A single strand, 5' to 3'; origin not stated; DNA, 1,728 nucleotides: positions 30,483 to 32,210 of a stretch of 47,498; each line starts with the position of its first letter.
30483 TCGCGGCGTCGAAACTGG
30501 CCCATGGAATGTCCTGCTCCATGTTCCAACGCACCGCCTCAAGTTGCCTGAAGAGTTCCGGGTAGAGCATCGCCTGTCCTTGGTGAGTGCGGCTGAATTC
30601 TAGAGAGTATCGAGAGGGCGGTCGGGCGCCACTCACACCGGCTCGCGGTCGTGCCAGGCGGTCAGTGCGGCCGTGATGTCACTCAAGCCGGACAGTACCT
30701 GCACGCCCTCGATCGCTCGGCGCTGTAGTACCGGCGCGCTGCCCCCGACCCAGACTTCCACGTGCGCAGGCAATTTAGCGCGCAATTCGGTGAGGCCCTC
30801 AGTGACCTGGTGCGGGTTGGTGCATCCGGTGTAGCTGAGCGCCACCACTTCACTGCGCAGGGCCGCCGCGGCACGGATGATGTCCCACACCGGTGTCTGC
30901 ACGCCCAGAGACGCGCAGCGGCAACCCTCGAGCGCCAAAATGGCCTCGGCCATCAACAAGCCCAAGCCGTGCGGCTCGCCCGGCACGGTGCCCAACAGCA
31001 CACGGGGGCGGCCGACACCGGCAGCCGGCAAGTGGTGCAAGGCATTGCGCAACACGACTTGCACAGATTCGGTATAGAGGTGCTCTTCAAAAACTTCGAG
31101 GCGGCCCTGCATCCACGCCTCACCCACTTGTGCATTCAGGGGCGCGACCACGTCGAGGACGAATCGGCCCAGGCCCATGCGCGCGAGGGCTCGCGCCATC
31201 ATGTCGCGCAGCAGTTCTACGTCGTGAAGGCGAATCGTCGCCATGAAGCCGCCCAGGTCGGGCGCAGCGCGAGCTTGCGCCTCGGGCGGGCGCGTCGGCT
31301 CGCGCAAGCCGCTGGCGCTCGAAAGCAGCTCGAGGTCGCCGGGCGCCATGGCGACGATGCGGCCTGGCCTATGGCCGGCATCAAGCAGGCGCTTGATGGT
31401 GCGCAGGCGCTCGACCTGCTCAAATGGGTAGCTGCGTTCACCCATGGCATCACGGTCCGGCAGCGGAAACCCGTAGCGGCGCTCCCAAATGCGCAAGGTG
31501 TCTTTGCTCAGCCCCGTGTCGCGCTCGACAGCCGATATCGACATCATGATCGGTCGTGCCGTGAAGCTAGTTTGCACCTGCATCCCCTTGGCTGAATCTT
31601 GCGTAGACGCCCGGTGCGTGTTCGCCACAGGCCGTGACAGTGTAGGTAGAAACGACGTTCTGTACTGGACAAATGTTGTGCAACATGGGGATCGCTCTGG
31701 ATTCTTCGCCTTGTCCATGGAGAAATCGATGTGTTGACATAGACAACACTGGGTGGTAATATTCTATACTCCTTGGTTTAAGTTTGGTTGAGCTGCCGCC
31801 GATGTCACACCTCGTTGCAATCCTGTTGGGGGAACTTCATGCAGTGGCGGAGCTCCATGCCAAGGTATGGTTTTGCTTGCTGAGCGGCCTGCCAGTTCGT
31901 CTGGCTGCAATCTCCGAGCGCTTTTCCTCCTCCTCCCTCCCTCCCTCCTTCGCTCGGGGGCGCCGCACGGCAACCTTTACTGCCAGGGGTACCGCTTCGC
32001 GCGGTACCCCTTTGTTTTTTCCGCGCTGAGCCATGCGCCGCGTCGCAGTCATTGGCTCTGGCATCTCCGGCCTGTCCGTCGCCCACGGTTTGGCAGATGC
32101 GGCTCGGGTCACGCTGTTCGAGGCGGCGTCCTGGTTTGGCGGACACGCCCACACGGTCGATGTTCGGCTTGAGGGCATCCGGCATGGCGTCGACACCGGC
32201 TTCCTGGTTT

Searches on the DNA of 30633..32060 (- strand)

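Call 32: search_rna_families(source=window, start=31540, end=32060, threshold=evalue, max_evalue=5)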
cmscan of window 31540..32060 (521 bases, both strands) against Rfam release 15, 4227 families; matches with E-value up to 5: 2.
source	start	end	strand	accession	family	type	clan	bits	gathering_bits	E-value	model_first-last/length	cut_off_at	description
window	31666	31716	+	RF00158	SNORD82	Gene; snRNA; snoRNA; CD-box;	-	15.7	43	3.2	1-70/70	no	Small nucleolar RNA SNORD82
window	31987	32060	-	RF01411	BsrF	Gene; sRNA;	-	14.7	50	4.8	38-113/113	5'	BsrF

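Call 41: search_rna_families(sources=[L005, L026, L014, L024, L042, L060, L048], threshold=gathering)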
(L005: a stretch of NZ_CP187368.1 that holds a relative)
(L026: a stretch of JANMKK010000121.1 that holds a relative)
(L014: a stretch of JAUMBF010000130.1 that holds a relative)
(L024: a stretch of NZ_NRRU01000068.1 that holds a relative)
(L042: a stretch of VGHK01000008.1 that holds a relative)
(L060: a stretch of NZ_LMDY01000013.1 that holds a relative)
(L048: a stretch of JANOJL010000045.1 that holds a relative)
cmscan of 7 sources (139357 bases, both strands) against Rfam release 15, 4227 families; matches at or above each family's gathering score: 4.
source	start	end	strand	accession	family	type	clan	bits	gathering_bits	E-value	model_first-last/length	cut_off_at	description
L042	12964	13034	+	RF00005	tRNA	Gene; tRNA;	CL00001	72.4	29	1.5e-13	1-71/71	no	tRNA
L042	13135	13206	+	RF00005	tRNA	Gene; tRNA;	CL00001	71.2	29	3.2e-13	1-71/71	no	tRNA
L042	14527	14599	+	RF00005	tRNA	Gene; tRNA;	CL00001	71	29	3.5e-13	1-71/71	no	tRNA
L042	12788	12870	+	RF00005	tRNA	Gene; tRNA;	CL00001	57.2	29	2.3e-09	1-71/71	no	tRNA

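Call 50: build_rna_model(alignment_id=A2, structure=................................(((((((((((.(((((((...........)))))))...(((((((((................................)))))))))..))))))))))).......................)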
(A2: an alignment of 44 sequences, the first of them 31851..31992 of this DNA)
Model R1 built from alignment A2 (44 sequences, 158 columns); structure: as given.
model positions 142; base pairs 27; branch points 1; effective number of sequences 3.05; information 0.59 bits per position. Calibrated on 0.2 Mb of random sequence (short: E-values are rough).
structure used (alignment columns):
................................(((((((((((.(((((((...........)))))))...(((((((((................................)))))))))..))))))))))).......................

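Call 51: search_with_rna_model(model_id=R1, sources=[window, L001, L002, L003, L004, L005, L006, L007, L008, L009, L010, L011, L012, L013, L014, L015, L016, L017, L018, L019, L020, L021, L022, L023, L024, L025, L026, L027, L028, L029, L030, L031, L032, L033, L034, L035, L036, L037, L038, L039, L040, L041, L042, L043, L044, L045, L046, L047, L048, L049, L050, L051, L052, L053, L054, L055, L056, L057, L058, L059, L060, L061, L062, L063, L064, L065, L066, L067, L068, L069, L070, L071, L072, L073, L074, L075, L076, L077, L078, L079, L080], max_evalue=0.01)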
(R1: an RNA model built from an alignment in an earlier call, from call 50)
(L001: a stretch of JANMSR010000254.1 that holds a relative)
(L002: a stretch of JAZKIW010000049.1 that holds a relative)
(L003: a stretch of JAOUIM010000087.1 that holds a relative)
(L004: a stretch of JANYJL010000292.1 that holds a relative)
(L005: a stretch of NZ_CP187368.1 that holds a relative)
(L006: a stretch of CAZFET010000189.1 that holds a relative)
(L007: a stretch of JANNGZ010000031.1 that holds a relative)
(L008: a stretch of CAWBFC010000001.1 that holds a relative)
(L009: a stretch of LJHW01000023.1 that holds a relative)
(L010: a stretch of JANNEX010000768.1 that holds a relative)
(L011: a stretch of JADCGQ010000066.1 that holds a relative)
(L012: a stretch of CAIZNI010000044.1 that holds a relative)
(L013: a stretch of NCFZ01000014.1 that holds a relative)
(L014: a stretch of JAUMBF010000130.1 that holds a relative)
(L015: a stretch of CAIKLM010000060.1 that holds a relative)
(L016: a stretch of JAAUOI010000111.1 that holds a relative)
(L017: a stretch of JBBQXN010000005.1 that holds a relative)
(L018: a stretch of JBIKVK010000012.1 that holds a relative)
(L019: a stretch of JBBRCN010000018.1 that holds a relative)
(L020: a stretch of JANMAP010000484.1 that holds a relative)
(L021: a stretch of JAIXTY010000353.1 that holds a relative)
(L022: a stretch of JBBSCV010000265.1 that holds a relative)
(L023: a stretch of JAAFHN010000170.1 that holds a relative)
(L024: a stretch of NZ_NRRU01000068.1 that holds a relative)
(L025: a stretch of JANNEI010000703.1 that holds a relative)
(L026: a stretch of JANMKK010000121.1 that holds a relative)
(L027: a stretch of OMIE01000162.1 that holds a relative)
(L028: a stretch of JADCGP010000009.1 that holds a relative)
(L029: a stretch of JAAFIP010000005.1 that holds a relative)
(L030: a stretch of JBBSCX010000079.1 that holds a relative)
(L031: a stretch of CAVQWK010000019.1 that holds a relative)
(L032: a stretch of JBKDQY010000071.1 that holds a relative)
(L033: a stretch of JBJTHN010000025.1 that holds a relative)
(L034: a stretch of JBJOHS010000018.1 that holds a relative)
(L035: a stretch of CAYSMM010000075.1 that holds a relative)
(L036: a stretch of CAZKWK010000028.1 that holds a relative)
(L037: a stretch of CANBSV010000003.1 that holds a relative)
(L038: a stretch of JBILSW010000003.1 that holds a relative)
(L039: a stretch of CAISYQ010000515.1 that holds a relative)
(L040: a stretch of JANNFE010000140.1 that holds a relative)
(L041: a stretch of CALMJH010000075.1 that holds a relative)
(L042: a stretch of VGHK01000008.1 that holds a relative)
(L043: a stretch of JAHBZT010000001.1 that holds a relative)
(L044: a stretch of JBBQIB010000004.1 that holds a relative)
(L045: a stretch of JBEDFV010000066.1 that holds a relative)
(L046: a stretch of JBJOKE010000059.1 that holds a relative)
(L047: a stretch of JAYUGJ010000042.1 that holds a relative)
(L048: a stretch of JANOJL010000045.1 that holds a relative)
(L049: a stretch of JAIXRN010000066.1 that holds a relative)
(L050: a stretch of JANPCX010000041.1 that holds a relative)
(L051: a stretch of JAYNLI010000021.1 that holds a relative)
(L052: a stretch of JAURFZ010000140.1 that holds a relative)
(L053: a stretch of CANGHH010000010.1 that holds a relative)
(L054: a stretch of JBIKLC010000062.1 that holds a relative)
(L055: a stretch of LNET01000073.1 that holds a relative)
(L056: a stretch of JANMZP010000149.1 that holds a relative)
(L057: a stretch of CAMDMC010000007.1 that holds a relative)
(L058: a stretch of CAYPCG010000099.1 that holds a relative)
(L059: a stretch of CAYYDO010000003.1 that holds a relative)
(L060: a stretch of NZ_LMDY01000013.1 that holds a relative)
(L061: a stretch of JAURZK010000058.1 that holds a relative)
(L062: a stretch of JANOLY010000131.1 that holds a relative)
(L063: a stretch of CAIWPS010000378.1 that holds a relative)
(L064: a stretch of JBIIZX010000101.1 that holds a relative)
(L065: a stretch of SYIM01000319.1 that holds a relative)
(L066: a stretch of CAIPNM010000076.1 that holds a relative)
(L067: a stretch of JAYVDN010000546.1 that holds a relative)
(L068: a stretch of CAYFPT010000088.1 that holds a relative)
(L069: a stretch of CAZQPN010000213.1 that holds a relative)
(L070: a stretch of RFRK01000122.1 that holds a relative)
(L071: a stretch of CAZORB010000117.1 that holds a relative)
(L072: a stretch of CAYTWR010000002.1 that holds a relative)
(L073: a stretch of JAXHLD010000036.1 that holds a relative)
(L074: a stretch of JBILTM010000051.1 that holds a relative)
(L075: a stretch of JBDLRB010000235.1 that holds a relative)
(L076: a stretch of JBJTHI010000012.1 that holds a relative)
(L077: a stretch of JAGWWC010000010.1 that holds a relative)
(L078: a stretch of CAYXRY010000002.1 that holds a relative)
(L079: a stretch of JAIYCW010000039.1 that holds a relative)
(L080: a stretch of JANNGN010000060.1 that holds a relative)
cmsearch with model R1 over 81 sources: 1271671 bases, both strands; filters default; matches with E-value up to 0.01: 49.
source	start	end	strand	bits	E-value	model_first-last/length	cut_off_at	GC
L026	9450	9591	-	146.8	9.3e-37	1-142/142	no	0.65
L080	5069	5210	-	143.9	5.8e-36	1-142/142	no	0.63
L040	9441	9582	-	139.6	8.4e-35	1-142/142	no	0.65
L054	1001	1142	-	133.1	5e-33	1-142/142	no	0.68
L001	9593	9734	-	133.1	5e-33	1-142/142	no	0.6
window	31851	31992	+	132.9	5.9e-33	1-142/142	no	0.63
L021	8853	8994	-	132.7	6.7e-33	1-142/142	no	0.68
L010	3437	3578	-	132.4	8e-33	1-142/142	no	0.67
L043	9380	9518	-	130.8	2.2e-32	1-142/142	no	0.69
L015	9385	9526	-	130.5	2.6e-32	1-142/142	no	0.67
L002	9600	9741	-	130.3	3e-32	1-142/142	no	0.63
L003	7740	7881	-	130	3.7e-32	1-142/142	no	0.65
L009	69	210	-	129.9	3.9e-32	1-142/142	no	0.65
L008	9578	9719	-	129.7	4.4e-32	1-142/142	no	0.69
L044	9333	9474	-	128.2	1.1e-31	1-142/142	no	0.61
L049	9334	9475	-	127.5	1.7e-31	1-142/142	no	0.68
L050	9559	9700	-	127.4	1.8e-31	1-142/142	no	0.59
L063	9437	9578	-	126.6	3.1e-31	1-142/142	no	0.68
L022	1452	1593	-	125.8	4.9e-31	1-142/142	no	0.63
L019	9454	9595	-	125.4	6.6e-31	1-142/142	no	0.64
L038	9406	9547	-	124.9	8.6e-31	1-142/142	no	0.7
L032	9406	9547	-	124.9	9e-31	1-142/142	no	0.71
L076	8378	8519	-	124.4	1.2e-30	1-142/142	no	0.61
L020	9432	9573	-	123.2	2.6e-30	1-142/142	no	0.65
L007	9558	9699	-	122.1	5.2e-30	1-142/142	no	0.69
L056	9388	9529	-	122.1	5.2e-30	1-142/142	no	0.62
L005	8858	8999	-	122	5.5e-30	1-142/142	no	0.71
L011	9415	9553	-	121.8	6.1e-30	1-142/142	no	0.65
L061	9411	9552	-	120.5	1.4e-29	1-142/142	no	0.62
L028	9279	9420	-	120.1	1.8e-29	1-142/142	no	0.72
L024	3930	4071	-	120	1.9e-29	1-142/142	no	0.64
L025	5195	5336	-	118.8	4.2e-29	1-142/142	no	0.61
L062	4025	4166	-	117.5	9.4e-29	1-142/142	no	0.64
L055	9320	9461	-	116.7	1.5e-28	1-142/142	no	0.66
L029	9394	9541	-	116.5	1.8e-28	1-142/142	no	0.55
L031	9448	9586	-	114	8.6e-28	1-142/142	no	0.65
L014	9389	9527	-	113.9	8.7e-28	1-142/142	no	0.74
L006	1017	1158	-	112.8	1.8e-27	1-142/142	no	0.67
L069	3320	3458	-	111.9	3.1e-27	1-142/142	no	0.67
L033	9613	9754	-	109.8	1.1e-26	1-142/142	no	0.63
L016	3275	3422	-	107.2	6e-26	1-142/142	no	0.51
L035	5013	5156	-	105.4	1.8e-25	1-142/142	no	0.56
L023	1587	1734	-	103.9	4.7e-25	1-142/142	no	0.55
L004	9047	9188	-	103.8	5e-25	1-142/142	no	0.65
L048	9296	9443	-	101.8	1.8e-24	1-142/142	no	0.53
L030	8403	8547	-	98.4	1.5e-23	1-142/142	no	0.66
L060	8924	9059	-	94.3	2.1e-22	1-142/142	no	0.6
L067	3172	3316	-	89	5.5e-21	1-142/142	no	0.54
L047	2508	2645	-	71.8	2.8e-16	1-142/142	no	0.58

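Call 53: search_with_rna_model(model_id=R1, sources=[L081, L082, L083, L084, L085, L086, L087, L088, L089, L090, L091, L092, L093, L094, L095, L096, L097, L098, L099, L100, L101, L102, L103, L104, L105, L106, L107, L108, L109, L110, L111, L112, L113, L114, L115, L116, L117, L118, L119, L120, L121, L122, L123, L124, L125, L126, L127, L128, L129, L130, L131, L132, L133, L134, L135, L136, L137, L138, L139, L140, L141, L142, L143, L144, L145, L146, L147, L148, L149, L150, L151, L152, L153, L154, L155, L156, L157, L158, L159, L160], max_evalue=0.01, make_alignment=true)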
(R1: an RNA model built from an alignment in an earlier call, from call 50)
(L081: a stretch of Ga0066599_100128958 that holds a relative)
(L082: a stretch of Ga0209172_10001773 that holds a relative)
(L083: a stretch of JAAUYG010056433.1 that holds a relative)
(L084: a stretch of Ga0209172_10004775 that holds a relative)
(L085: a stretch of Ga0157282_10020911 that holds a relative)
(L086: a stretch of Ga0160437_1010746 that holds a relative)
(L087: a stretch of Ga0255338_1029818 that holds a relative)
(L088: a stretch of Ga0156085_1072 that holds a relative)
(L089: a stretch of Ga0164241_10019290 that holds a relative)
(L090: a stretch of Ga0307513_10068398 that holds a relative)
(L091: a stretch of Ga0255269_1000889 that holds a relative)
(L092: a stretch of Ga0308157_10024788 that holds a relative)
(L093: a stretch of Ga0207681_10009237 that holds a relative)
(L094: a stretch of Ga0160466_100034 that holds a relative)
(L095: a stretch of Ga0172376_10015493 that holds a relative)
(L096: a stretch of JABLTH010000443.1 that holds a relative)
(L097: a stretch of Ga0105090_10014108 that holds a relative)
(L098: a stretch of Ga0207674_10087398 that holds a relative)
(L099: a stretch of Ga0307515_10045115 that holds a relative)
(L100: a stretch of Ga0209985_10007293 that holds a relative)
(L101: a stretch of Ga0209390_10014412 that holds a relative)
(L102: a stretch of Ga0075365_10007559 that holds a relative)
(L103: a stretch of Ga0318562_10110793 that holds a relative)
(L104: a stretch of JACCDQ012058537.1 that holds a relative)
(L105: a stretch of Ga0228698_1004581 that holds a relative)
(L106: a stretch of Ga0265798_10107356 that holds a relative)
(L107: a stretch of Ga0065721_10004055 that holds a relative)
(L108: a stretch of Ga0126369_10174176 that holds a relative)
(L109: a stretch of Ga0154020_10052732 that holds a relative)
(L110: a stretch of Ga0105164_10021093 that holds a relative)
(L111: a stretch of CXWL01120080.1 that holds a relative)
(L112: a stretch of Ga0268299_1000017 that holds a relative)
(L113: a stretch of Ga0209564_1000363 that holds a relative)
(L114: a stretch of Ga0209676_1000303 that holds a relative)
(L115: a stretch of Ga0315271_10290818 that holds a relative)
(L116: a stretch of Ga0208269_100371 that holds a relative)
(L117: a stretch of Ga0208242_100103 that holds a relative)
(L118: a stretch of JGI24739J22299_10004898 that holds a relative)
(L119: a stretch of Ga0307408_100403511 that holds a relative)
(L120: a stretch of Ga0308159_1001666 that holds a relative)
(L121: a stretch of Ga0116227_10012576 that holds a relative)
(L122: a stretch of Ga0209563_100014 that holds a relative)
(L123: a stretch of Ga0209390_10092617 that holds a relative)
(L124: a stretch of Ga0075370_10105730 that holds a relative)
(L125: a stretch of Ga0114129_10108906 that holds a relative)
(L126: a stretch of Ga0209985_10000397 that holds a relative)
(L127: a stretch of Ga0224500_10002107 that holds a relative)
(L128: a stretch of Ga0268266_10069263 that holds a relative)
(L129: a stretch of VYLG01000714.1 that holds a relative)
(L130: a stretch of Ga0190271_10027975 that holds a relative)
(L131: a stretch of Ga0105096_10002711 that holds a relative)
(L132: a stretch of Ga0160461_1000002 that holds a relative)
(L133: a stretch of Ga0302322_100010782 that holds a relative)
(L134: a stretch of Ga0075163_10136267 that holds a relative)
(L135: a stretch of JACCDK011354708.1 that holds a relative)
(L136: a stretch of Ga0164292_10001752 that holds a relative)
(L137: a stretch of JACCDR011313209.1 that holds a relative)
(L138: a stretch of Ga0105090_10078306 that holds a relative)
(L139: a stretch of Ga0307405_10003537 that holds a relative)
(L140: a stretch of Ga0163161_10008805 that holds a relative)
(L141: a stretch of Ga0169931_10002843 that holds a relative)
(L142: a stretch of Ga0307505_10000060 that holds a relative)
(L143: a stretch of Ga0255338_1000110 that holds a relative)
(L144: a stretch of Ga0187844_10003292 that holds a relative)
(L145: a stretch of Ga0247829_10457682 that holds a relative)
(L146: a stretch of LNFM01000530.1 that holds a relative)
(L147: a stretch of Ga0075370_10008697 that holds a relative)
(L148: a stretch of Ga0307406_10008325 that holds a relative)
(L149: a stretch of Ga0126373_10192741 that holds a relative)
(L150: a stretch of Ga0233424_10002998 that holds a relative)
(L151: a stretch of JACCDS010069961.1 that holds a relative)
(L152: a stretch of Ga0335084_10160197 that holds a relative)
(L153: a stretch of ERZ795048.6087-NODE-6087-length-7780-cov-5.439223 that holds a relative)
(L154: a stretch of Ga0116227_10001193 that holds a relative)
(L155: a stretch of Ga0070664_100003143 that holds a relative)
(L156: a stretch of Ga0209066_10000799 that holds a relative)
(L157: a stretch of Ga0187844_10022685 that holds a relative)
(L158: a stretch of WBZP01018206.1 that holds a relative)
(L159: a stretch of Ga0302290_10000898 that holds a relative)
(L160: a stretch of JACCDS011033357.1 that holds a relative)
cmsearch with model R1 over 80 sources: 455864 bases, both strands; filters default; matches with E-value up to 0.01: 77.
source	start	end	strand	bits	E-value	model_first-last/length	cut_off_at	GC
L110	2689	2830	+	130.7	8.3e-33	1-142/142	no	0.62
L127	7740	7881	-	130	1.3e-32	1-142/142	no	0.65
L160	1475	1616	-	129.9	1.3e-32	1-142/142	no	0.7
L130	1551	1692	+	127.8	5.2e-32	1-142/142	no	0.71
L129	1359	1500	-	127.3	7.1e-32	1-142/142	no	0.69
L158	2547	2688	+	126.5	1.2e-31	1-142/142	no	0.67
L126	14091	14232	-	125.5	2.2e-31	1-142/142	no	0.64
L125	2772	2913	-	123.7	6.9e-31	1-142/142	no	0.63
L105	3173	3314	-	123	1e-30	1-142/142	no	0.72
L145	25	164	-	122.6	1.4e-30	1-142/142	no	0.64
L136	7645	7786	+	122.5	1.4e-30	1-142/142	no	0.66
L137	1707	1848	-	121.9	2.1e-30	1-142/142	no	0.68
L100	4880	5021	+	120.1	6.5e-30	1-142/142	no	0.72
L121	9075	9222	+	118.2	2.2e-29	1-142/142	no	0.57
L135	2054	2195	+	117.9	2.5e-29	1-142/142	no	0.73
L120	6156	6300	+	117.9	2.5e-29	1-142/142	no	0.61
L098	2717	2864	+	117.7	3e-29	1-142/142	no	0.57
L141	7579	7720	+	117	4.6e-29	1-142/142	no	0.67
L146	1056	1197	-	116.7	5.4e-29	1-142/142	no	0.66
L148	1352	1497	+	115.7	1e-28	1-142/142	no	0.58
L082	2011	2148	+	115.6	1.1e-28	1-142/142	no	0.67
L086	1542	1689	+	115.4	1.2e-28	1-142/142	no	0.61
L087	1499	1646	-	114.8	1.8e-28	1-142/142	no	0.59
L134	384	531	+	114.4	2.3e-28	1-142/142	no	0.58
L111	8014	8161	+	114.3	2.4e-28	1-142/142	no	0.59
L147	3877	4024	-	113.6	4e-28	1-142/142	no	0.6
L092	5242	5389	+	113.4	4.3e-28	1-142/142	no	0.64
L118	3139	3284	-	113.4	4.3e-28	1-142/142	no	0.59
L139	200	347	-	113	5.8e-28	1-142/142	no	0.64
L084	3641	3782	-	112.8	6.4e-28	1-142/142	no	0.67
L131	1059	1200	+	112.4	8.2e-28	1-142/142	no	0.67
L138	1425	1566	-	112.4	8.2e-28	1-142/142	no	0.67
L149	1237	1384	+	112.3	8.8e-28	1-142/142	no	0.59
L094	1953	2100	-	112.2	9e-28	1-142/142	no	0.64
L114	569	716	-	112.2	9e-28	1-142/142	no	0.64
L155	11462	11609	-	112.2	9.6e-28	1-142/142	no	0.63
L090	2683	2828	-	111.7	1.3e-27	1-142/142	no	0.61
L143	1263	1407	+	111.6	1.3e-27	1-142/142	no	0.62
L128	524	671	+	109.6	4.8e-27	1-142/142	no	0.59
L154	3255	3402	-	109.5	5e-27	1-142/142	no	0.6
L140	1508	1655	-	109.2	6.1e-27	1-142/142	no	0.63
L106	932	1079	-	108.6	8.8e-27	1-142/142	no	0.63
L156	3863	4019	+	108.3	1.1e-26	1-142/142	no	0.63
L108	1931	2049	+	108.2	1.1e-26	1-119/142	3'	0.64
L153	5239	5377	+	108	1.3e-26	1-142/142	no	0.68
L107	2136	2275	+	107.4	1.9e-26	1-142/142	no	0.68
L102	3154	3301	+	107.3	2.1e-26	1-142/142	no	0.58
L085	815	959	+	104.7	1e-25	1-142/142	no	0.61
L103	665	812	-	104.2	1.4e-25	1-142/142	no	0.6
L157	2483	2624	+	104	1.6e-25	1-142/142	no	0.58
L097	2230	2368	+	103.7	1.9e-25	1-142/142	no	0.7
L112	1646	1787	-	103.3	2.5e-25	1-142/142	no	0.67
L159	897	1038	+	103.1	2.8e-25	1-142/142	no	0.56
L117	379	522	+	103.1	2.8e-25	1-142/142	no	0.63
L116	8637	8781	-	103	3e-25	1-142/142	no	0.57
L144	8287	8428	-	102.3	4.8e-25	1-142/142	no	0.59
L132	4695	4838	-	100.9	1.1e-24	1-142/142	no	0.63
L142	2390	2534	-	100.7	1.3e-24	1-142/142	no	0.64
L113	3716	3860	-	99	3.6e-24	1-142/142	no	0.62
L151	7146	7284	+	93.6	1.1e-22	1-142/142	no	0.63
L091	503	647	+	90.8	6.3e-22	1-142/142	no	0.65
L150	4799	4940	+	90.5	7.6e-22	1-142/142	no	0.68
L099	6188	6329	+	89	2e-21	1-142/142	no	0.62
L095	559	702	-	88.8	2.2e-21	1-142/142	no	0.64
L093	3101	3242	-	86.4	1.1e-20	1-142/142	no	0.71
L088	1376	1521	-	86.3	1.1e-20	1-142/142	no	0.62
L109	2628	2769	+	85.3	2.1e-20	1-142/142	no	0.67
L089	1251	1385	+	84.9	2.7e-20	1-142/142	no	0.59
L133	7316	7457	+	84.4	3.7e-20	1-142/142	no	0.7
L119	1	89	+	84.3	3.9e-20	54-142/142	5'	0.57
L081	1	118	-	82.2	1.4e-19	1-118/142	3'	0.68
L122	7555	7687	+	78.3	1.7e-18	1-142/142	no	0.59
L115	496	635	+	78.2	1.8e-18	1-142/142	no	0.68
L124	1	112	-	75.4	1.1e-17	1-106/142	3'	0.58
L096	2094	2232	-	73.8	2.9e-17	1-142/142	no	0.7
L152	582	718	+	70.8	1.9e-16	1-142/142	no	0.67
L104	1162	1206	-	28.8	5.4e-05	63-108/142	no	0.6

Alignment A3: 77 matches aligned to the model, 169 columns, each read 5' to 3' on its own strand. Consensus structure (alignment columns), stored with it:
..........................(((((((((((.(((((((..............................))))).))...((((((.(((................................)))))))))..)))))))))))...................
